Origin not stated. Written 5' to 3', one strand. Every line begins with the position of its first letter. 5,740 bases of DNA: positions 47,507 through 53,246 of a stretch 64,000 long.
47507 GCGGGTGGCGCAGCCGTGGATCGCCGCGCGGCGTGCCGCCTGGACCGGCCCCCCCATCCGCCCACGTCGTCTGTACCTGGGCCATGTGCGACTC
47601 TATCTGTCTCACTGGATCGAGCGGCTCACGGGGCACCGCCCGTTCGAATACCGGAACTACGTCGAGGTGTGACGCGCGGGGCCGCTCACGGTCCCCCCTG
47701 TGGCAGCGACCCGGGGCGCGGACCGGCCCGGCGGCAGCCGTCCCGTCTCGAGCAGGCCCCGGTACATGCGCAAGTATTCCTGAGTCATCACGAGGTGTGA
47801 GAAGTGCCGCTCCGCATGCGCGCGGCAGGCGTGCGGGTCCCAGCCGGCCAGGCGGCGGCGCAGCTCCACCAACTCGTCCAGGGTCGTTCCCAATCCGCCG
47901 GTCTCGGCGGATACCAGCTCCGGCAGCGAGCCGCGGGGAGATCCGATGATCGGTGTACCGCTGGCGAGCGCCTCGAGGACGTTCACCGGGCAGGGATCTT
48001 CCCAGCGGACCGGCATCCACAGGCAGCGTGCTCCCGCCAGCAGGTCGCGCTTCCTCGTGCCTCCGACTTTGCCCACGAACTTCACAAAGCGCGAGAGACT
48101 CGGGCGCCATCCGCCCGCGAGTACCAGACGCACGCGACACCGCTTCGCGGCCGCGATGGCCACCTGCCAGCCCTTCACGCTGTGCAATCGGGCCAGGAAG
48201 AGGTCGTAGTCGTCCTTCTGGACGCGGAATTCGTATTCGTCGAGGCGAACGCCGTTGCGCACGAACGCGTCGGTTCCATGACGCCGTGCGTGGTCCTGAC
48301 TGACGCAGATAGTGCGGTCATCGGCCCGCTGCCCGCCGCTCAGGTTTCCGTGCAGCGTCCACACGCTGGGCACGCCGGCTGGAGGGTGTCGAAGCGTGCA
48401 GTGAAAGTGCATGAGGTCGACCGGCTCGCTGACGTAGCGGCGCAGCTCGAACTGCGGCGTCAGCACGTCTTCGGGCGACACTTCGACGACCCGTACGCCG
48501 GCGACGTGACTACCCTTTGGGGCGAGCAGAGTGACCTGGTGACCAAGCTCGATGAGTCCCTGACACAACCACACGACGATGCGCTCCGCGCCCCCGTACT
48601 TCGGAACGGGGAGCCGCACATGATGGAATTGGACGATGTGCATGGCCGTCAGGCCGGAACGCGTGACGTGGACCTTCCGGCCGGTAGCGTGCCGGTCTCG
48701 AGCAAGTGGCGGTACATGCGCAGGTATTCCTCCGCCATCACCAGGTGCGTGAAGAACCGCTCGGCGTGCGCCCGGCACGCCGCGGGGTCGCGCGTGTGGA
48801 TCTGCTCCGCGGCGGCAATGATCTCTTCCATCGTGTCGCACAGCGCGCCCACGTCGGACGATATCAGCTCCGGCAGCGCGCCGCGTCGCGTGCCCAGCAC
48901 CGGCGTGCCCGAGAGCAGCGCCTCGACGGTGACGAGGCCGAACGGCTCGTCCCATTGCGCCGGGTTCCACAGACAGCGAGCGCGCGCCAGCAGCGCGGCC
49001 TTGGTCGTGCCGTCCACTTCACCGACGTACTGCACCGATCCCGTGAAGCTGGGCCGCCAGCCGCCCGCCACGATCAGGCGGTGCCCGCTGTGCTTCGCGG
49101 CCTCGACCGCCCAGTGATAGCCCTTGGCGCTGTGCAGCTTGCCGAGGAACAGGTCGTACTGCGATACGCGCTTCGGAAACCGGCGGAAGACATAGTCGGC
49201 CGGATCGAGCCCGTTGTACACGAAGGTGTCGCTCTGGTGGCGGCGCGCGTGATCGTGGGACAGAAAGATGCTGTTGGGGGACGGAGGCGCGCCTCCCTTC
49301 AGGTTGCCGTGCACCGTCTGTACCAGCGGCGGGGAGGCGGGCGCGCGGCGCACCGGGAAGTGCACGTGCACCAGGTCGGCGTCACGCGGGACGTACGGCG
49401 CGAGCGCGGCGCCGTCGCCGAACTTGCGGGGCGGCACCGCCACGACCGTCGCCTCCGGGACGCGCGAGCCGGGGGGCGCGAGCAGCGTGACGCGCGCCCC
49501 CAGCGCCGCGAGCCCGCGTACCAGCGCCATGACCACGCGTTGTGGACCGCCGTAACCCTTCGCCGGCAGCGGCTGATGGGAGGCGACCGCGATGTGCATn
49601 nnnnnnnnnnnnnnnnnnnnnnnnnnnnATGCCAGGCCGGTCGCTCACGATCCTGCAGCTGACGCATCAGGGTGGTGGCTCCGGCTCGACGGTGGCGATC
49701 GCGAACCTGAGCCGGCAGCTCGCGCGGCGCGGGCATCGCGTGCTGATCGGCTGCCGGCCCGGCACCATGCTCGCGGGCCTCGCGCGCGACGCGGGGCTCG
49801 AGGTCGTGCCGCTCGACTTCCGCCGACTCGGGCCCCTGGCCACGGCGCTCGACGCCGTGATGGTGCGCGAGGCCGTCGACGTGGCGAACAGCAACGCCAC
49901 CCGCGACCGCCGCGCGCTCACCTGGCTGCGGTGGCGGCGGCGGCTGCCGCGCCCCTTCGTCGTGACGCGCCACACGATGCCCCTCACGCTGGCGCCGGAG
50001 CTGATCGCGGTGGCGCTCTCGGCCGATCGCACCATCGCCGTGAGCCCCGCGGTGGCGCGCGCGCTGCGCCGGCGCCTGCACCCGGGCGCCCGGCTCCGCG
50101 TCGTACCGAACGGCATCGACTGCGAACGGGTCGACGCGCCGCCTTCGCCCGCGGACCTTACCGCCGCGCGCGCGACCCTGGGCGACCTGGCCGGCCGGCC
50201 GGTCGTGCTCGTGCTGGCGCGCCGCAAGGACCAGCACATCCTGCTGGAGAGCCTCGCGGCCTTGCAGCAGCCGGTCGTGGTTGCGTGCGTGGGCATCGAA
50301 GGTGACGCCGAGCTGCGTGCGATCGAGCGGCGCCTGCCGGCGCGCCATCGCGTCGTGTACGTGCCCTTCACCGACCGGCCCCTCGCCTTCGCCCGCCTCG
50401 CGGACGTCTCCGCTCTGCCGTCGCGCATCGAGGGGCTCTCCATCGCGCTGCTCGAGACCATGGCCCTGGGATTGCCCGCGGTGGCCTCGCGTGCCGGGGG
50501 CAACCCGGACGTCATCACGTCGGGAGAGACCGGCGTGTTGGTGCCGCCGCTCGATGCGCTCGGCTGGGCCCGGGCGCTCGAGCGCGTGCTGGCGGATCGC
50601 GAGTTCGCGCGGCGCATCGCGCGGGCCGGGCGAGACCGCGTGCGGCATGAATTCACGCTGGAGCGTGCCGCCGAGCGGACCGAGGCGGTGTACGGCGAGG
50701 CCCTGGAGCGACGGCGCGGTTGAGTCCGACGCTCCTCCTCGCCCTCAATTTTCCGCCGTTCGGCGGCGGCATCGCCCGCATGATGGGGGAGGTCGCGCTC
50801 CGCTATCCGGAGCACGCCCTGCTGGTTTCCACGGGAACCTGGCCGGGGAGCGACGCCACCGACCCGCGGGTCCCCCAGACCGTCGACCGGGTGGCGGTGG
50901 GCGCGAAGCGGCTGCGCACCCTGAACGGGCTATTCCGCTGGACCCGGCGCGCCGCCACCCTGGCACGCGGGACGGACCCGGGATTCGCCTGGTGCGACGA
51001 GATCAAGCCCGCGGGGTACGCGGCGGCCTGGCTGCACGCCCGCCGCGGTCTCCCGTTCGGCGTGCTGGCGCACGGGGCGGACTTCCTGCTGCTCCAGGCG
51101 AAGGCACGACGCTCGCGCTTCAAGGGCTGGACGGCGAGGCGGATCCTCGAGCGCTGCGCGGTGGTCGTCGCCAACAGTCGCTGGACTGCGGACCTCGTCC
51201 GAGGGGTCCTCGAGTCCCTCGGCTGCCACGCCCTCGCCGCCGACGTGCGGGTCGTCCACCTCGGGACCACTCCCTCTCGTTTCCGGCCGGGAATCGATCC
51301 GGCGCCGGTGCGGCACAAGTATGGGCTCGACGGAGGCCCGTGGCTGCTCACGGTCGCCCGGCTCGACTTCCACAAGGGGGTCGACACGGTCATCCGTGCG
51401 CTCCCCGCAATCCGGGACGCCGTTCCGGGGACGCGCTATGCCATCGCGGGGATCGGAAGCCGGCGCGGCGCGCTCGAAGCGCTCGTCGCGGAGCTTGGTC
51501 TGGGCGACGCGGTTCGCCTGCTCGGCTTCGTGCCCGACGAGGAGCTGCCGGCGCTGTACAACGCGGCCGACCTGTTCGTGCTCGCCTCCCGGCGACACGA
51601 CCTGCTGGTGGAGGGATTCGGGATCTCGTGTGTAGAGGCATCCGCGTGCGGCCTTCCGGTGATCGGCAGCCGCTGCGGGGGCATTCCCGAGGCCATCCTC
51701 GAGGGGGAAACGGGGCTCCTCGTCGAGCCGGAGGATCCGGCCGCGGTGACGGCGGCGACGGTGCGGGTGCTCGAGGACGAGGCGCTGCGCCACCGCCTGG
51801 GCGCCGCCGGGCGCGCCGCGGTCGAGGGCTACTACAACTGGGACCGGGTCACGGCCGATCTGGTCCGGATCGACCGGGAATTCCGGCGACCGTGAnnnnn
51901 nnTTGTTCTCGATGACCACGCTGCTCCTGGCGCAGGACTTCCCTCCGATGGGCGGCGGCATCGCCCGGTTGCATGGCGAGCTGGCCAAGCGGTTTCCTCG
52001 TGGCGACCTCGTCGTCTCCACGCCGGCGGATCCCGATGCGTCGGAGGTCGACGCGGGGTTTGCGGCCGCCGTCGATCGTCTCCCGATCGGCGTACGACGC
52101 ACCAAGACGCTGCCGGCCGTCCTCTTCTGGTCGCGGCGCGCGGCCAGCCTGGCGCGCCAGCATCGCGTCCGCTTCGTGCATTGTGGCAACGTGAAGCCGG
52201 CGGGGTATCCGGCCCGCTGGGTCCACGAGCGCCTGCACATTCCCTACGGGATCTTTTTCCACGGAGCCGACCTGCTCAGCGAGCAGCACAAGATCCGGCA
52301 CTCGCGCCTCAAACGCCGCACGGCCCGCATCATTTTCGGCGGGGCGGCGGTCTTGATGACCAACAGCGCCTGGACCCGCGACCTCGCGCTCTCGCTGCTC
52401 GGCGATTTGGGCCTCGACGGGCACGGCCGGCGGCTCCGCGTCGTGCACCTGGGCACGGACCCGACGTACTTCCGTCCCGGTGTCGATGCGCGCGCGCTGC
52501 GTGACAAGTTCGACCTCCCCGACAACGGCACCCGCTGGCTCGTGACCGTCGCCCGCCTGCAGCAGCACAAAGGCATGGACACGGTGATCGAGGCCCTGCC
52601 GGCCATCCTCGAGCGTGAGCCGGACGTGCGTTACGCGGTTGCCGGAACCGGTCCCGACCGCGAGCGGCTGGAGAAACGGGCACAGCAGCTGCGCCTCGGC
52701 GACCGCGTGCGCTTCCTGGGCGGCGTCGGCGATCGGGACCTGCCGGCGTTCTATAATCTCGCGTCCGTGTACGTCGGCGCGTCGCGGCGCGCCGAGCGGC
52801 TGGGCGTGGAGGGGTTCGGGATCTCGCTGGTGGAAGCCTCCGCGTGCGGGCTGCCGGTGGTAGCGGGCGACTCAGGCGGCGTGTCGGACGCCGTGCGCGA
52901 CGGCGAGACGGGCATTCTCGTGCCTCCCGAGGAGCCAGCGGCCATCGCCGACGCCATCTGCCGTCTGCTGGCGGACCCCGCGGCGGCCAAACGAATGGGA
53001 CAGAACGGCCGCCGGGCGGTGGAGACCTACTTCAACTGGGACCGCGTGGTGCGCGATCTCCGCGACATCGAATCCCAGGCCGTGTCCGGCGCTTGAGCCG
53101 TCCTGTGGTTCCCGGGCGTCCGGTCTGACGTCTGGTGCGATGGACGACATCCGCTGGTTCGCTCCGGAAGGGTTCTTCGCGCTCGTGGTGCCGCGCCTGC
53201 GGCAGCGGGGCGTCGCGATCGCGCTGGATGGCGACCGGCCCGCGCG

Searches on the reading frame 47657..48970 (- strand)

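Call 7: search_protein_families(library=ncbifam, proteins=[window:47657-48970:-])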
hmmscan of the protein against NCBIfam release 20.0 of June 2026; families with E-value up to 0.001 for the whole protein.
window:47657-48970:- (437 aa): 4 families
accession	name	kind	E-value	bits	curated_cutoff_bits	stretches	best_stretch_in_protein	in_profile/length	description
NF041010.1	glycosy_Agl16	equivalog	8.2e-09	34.8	575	1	237-360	161-300/352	glycosylation protein Agl16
NF041876.1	EPS_EpsE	equivalog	3.4e-07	29.9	400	1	291-360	273-341/389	exopolysaccharide biosynthesis GT4 family glycosyltransferase EpsE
TIGR03088.1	stp2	hypoth_equivalog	2e-06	27.1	409.05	1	293-407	254-374/374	TIGR03088 family PEP-CTERM/XrtA system glycosyltransferase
NF053787.1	GlcN_PG_synth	equivalog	5e-05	22.3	480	1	331-407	278-360/361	N-acetylglucosaminyl phosphatidylglycerol synthase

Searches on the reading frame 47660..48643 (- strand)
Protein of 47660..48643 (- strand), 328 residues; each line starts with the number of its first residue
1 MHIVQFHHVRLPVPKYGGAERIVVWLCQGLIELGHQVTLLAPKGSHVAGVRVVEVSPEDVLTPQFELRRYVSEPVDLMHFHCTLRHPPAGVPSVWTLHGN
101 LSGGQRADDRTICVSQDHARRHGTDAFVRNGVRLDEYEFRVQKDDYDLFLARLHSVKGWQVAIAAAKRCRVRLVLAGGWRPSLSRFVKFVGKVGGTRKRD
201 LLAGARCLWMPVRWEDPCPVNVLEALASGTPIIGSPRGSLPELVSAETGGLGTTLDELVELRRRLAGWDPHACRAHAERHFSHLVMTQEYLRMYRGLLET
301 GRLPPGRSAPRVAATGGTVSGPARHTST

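Call 25: search_protein_families(library=pfam, proteins=[window:47660-48643:-], max_evalue=0.1)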
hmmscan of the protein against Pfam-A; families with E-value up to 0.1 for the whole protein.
window:47660-48643:- (328 aa): 5 families
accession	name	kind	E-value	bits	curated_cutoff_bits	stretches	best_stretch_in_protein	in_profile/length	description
PF13692.12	Glyco_trans_1_4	-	1.4e-13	51.8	27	1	148-251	5-122/142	Glycosyl transferases group 1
PF00534.26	Glycos_transf_1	-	1e-10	41.9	26.4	1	143-248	14-135/172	Glycosyl transferases group 1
PF13439.12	Glyco_transf_4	-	7.5e-09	36.3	28.5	1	16-120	1-146/170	Glycosyltransferase Family 4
PF13579.12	Glyco_trans_4_4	-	3.1e-05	24.8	29.7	1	17-109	1-114/158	Glycosyl transferase 4-like domain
PF13524.12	Glyco_trans_1_2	-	0.0024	18.3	25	1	164-280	7-125/144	Glycosyl transferase-like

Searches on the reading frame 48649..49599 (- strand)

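Call 3: search_protein_families(library=pfam, proteins=[window:48649-49599:-])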
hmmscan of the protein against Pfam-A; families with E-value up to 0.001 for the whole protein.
window:48649-49599:- (316 aa): 6 families
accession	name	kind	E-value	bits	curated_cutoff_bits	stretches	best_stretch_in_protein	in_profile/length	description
PF00534.26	Glycos_transf_1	-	1.4e-12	47.9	26.4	1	150-267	19-152/172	Glycosyl transferases group 1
PF13692.12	Glyco_trans_1_4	-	3.3e-12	47.3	27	1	150-267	5-139/142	Glycosyl transferases group 1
PF13439.12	Glyco_transf_4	-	7.6e-09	36.2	28.5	1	16-110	1-109/170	Glycosyltransferase Family 4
PF20706.3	GT4-conflict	-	8.6e-06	25.4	26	0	202-296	277-368/385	Family 4 Glycosyltransferase in conflict systems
PF13579.12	Glyco_trans_4_4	-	5.3e-05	24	29.7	1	17-111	1-117/158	Glycosyl transferase 4-like domain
PF13524.12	Glyco_trans_1_2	-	0.00031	21.2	25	1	163-283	4-126/144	Glycosyl transferase-like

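Call 7: search_protein_families(library=ncbifam, proteins=[window:48649-49599:-])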
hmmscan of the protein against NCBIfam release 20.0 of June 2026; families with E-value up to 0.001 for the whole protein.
window:48649-49599:- (316 aa): 10 families
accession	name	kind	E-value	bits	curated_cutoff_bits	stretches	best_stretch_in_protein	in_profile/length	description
NF053787.1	GlcN_PG_synth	equivalog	1.5e-13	50.4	480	1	163-300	214-360/361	N-acetylglucosaminyl phosphatidylglycerol synthase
NF041876.1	EPS_EpsE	equivalog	4.5e-07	29.4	400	1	185-277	274-367/389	exopolysaccharide biosynthesis GT4 family glycosyltransferase EpsE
NF041010.1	glycosy_Agl16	equivalog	6.3e-07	28.6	575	1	127-268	161-316/352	glycosylation protein Agl16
NF046085.1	XrtY_assoc_Gly1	equivalog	1.5e-06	27.3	400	1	188-300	266-385/387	XrtY-associated glycosyltransferase XYAG1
TIGR03999.1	thiol_BshA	equivalog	9.3e-06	24.8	273.7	1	217-300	282-374/375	N-acetyl-alpha-D-glucosaminyl L-malate synthase BshA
TIGR04047.1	MSMEG_0565_glyc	hypoth_equivalog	2.5e-05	23.6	259.85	1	186-271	256-341/373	MSMEG_0565 family glycosyltransferase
NF038295.1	EPS_HpsP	equivalog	2.6e-05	23.4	550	0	191-297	272-385/388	hormogonium polysaccharide biosynthesis glycosyltransferase HpsP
TIGR03088.1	stp2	hypoth_equivalog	0.00014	21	409.05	1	221-300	286-374/374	TIGR03088 family PEP-CTERM/XrtA system glycosyltransferase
TIGR03449.1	mycothiol_MshA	equivalog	0.00026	20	462.5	1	215-257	311-354/406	D-inositol-3-phosphate glycosyltransferase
NF012028.0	PRK15484.1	subfamily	0.00047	19.3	618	1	212-250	282-320/380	lipopolysaccharide N-acetylglucosaminyltransferase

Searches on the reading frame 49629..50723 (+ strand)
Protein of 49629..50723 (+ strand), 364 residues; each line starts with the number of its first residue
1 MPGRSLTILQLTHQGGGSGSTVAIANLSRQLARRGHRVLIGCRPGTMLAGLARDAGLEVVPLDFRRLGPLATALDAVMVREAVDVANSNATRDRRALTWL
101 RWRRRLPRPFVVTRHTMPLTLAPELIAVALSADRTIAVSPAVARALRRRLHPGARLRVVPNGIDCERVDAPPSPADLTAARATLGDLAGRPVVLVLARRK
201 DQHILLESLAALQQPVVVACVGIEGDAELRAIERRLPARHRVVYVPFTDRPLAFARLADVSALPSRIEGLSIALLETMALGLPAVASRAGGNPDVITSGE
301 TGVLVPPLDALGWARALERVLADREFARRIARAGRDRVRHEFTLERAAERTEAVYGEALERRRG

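Call 3: search_protein_families(library=pfam, proteins=[window:49629-50723:+])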
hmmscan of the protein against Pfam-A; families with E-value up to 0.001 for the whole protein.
window:49629-50723:+ (364 aa): 6 families
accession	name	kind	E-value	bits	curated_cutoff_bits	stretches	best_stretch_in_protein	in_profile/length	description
PF00534.26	Glycos_transf_1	-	4.6e-25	88.6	26.4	1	195-336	23-171/172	Glycosyl transferases group 1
PF13692.12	Glyco_trans_1_4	-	6.9e-24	85.2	27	1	198-323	13-142/142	Glycosyl transferases group 1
PF13439.12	Glyco_transf_4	-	3.5e-20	73.2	28.5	1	18-167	2-170/170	Glycosyltransferase Family 4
PF20706.3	GT4-conflict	-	1.3e-08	34.7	26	1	127-349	142-383/385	Family 4 Glycosyltransferase in conflict systems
PF13579.12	Glyco_trans_4_4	-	2.1e-07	31.8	29.7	1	19-162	2-158/158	Glycosyl transferase 4-like domain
PF13524.12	Glyco_trans_1_2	-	2.2e-07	31.3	25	1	267-350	60-141/144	Glycosyl transferase-like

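Call 7: search_protein_families(library=ncbifam, proteins=[window:49629-50723:+])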
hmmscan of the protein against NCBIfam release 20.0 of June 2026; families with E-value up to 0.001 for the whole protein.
window:49629-50723:+ (364 aa): 28 families (the best 25 are shown)
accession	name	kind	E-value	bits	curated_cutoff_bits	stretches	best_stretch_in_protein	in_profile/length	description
TIGR02149.1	glgA_Coryne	subfamily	1.3e-25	90.4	302.4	1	130-357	143-389/391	glycogen synthase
TIGR03088.1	stp2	hypoth_equivalog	1.4e-24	86.9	409.05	1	134-359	139-374/374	TIGR03088 family PEP-CTERM/XrtA system glycosyltransferase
NF041876.1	EPS_EpsE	equivalog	6.9e-23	81.5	400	1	256-349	294-387/389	exopolysaccharide biosynthesis GT4 family glycosyltransferase EpsE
TIGR03999.1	thiol_BshA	equivalog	3.2e-19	69.1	273.7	1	133-359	146-374/375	N-acetyl-alpha-D-glucosaminyl L-malate synthase BshA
TIGR03449.1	mycothiol_MshA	equivalog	8.9e-18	64.4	462.5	1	153-359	187-404/406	D-inositol-3-phosphate glycosyltransferase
TIGR04047.1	MSMEG_0565_glyc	hypoth_equivalog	1e-14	54.4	259.85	1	66-355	71-371/373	MSMEG_0565 family glycosyltransferase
NF038229.1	Glyco4_Geo_Pelo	equivalog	2.6e-14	53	400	1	124-359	102-337/338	GPMC system family 4 glycosyltransferase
TIGR04063.1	stp3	hypoth_equivalog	1.7e-12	46.9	442.05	1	131-359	157-396/397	TIGR04063 family PEP-CTERM/XrtA system glycosyltransferase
NF047684.1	TeichurnBiosyTuaC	equivalog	3.7e-11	42.6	550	1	131-358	164-389/391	teichuronic acid biosynthesis protein TuaC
TIGR02472.1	sucr_P_syn_N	equivalog_domain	9.4e-11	41.2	576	1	237-345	322-428/439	sucrose-phosphate synthase, putative, glycosyltransferase domain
TIGR04005.1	wcaL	equivalog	9.9e-09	34.5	537.6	1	260-345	307-393/406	colanic acid biosynthesis glycosyltransferase WcaL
NF012028.0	PRK15484.1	subfamily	1.9e-08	33.9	618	1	249-354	268-374/380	lipopolysaccharide N-acetylglucosaminyltransferase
NF011726.0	PRK15179.1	equivalog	9.7e-08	30.8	733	1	228-347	562-683/694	Vi polysaccharide biosynthesis protein TviE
NF053787.1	GlcN_PG_synth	equivalog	1.5e-07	30.6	480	1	154-355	164-356/361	N-acetylglucosaminyl phosphatidylglycerol synthase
TIGR03087.1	stp1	hypoth_equivalog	7.6e-07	28.6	316.65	1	269-354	310-393/397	TIGR03087 family PEP-CTERM/XrtA system glycosyltransferase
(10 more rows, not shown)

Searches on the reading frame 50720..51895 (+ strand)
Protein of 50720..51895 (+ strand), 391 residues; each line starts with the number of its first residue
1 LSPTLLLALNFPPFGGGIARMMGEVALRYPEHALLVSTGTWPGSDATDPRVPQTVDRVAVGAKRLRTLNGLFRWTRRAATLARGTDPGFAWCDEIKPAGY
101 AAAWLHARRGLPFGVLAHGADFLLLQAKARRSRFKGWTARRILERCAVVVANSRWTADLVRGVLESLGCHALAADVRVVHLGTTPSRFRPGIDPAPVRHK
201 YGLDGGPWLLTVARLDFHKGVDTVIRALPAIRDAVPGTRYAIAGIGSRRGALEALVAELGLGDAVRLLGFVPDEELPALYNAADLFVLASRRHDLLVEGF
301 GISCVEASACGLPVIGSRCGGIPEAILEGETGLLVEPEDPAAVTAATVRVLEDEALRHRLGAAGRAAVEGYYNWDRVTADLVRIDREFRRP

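Call 7: search_protein_families(library=ncbifam, proteins=[window:50720-51895:+])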
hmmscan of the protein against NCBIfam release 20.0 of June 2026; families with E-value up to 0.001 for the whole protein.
window:50720-51895:+ (391 aa): 34 families (the best 25 are shown)
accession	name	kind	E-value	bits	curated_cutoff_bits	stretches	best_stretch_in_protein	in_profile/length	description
NF041876.1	EPS_EpsE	equivalog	3.4e-37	128.6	400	1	156-376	169-384/389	exopolysaccharide biosynthesis GT4 family glycosyltransferase EpsE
TIGR03449.1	mycothiol_MshA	equivalog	3.3e-29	102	462.5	1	141-383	160-398/406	D-inositol-3-phosphate glycosyltransferase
TIGR03088.1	stp2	hypoth_equivalog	5.3e-29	101.4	409.05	1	174-381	160-366/374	TIGR03088 family PEP-CTERM/XrtA system glycosyltransferase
TIGR02149.1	glgA_Coryne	subfamily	1.2e-24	87.2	302.4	1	135-386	134-388/391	glycogen synthase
TIGR03999.1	thiol_BshA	equivalog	3.2e-23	82.3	273.7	1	176-377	169-362/375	N-acetyl-alpha-D-glucosaminyl L-malate synthase BshA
TIGR04047.1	MSMEG_0565_glyc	hypoth_equivalog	3.9e-23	82.2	259.85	1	135-380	129-366/373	MSMEG_0565 family glycosyltransferase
TIGR04063.1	stp3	hypoth_equivalog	3.2e-22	79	442.05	1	161-379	166-386/397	TIGR04063 family PEP-CTERM/XrtA system glycosyltransferase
TIGR04005.1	wcaL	equivalog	3.1e-19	69.1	537.6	1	158-381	183-399/406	colanic acid biosynthesis glycosyltransferase WcaL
NF053787.1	GlcN_PG_synth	equivalog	1.7e-17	63.3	480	1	140-383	138-354/361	N-acetylglucosaminyl phosphatidylglycerol synthase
NF038295.1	EPS_HpsP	equivalog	2e-16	60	550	1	178-385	180-384/388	hormogonium polysaccharide biosynthesis glycosyltransferase HpsP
NF038229.1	Glyco4_Geo_Pelo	equivalog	2.5e-15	56.3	400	1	100-383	69-331/338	GPMC system family 4 glycosyltransferase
NF050063.1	ProtGlycPglJ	equivalog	2.9e-14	53.1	500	1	206-361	194-340/363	N-acetylgalactosamine-N,N'-diacetylbacillosaminyl-diphospho-undecaprenol 4-alpha-N-acetylgalactosaminyltransferase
NF038298.1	EPS_HpsO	equivalog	1.3e-13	50.5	575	1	180-372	175-372/388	hormogonium polysaccharide biosynthesis glycosyltransferase HpsO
TIGR04157.1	glyco_rSAM_CFB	subfamily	2.8e-12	46.4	400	1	197-379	217-400/406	TIGR04157 family glycosyltransferase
TIGR02472.1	sucr_P_syn_N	equivalog_domain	4e-12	45.7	576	1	294-376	347-429/439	sucrose-phosphate synthase, putative, glycosyltransferase domain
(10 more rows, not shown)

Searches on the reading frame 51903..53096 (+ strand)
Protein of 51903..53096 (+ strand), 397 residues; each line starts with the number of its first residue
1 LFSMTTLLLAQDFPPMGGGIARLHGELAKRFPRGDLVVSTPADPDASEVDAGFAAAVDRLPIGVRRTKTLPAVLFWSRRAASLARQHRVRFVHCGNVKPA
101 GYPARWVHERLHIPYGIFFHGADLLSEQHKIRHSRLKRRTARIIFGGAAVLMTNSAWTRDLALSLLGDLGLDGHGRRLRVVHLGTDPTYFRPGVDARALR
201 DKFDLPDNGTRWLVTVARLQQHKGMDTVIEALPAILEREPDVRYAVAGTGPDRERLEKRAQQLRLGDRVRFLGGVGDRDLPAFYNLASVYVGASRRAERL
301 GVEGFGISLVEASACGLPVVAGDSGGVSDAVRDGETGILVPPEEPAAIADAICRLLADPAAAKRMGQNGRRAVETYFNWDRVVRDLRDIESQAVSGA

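Call 7: search_protein_families(library=ncbifam, proteins=[window:51903-53096:+])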
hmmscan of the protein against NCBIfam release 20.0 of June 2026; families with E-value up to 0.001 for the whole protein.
window:51903-53096:+ (397 aa): 40 families (the best 25 are shown)
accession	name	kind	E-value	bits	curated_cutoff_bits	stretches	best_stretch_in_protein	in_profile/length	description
NF041876.1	EPS_EpsE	equivalog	1.2e-40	140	400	1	63-381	88-384/389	exopolysaccharide biosynthesis GT4 family glycosyltransferase EpsE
TIGR03449.1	mycothiol_MshA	equivalog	4.1e-33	114.9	462.5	1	172-394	184-404/406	D-inositol-3-phosphate glycosyltransferase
TIGR03088.1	stp2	hypoth_equivalog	7.4e-30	104.2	409.05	1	120-389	112-369/374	TIGR03088 family PEP-CTERM/XrtA system glycosyltransferase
TIGR04063.1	stp3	hypoth_equivalog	5.9e-29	101.1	442.05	1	74-392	78-394/397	TIGR04063 family PEP-CTERM/XrtA system glycosyltransferase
TIGR02149.1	glgA_Coryne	subfamily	1.3e-23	83.8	302.4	1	176-386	169-383/391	glycogen synthase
TIGR03999.1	thiol_BshA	equivalog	1.6e-22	80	273.7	1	181-388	172-368/375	N-acetyl-alpha-D-glucosaminyl L-malate synthase BshA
NF053787.1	GlcN_PG_synth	equivalog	3.7e-21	75.4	480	1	303-388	272-354/361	N-acetylglucosaminyl phosphatidylglycerol synthase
TIGR04047.1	MSMEG_0565_glyc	hypoth_equivalog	1.4e-20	73.7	259.85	1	172-383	155-364/373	MSMEG_0565 family glycosyltransferase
NF038229.1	Glyco4_Geo_Pelo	equivalog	8e-20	71.1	400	1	99-389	66-332/338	GPMC system family 4 glycosyltransferase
TIGR04005.1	wcaL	equivalog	1.5e-18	66.8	537.6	1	212-387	224-400/406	colanic acid biosynthesis glycosyltransferase WcaL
NF038298.1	EPS_HpsO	equivalog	2.3e-18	66.2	575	1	180-378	172-373/388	hormogonium polysaccharide biosynthesis glycosyltransferase HpsO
TIGR02472.1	sucr_P_syn_N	equivalog_domain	7.4e-17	61.3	576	1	278-384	328-432/439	sucrose-phosphate synthase, putative, glycosyltransferase domain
TIGR04157.1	glyco_rSAM_CFB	subfamily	1.5e-16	60.4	400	1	193-384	211-400/406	TIGR04157 family glycosyltransferase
NF038295.1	EPS_HpsP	equivalog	8.9e-16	57.9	550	1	195-386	193-380/388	hormogonium polysaccharide biosynthesis glycosyltransferase HpsP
NF047684.1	TeichurnBiosyTuaC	equivalog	1.3e-14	53.9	550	1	89-388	109-384/391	teichuronic acid biosynthesis protein TuaC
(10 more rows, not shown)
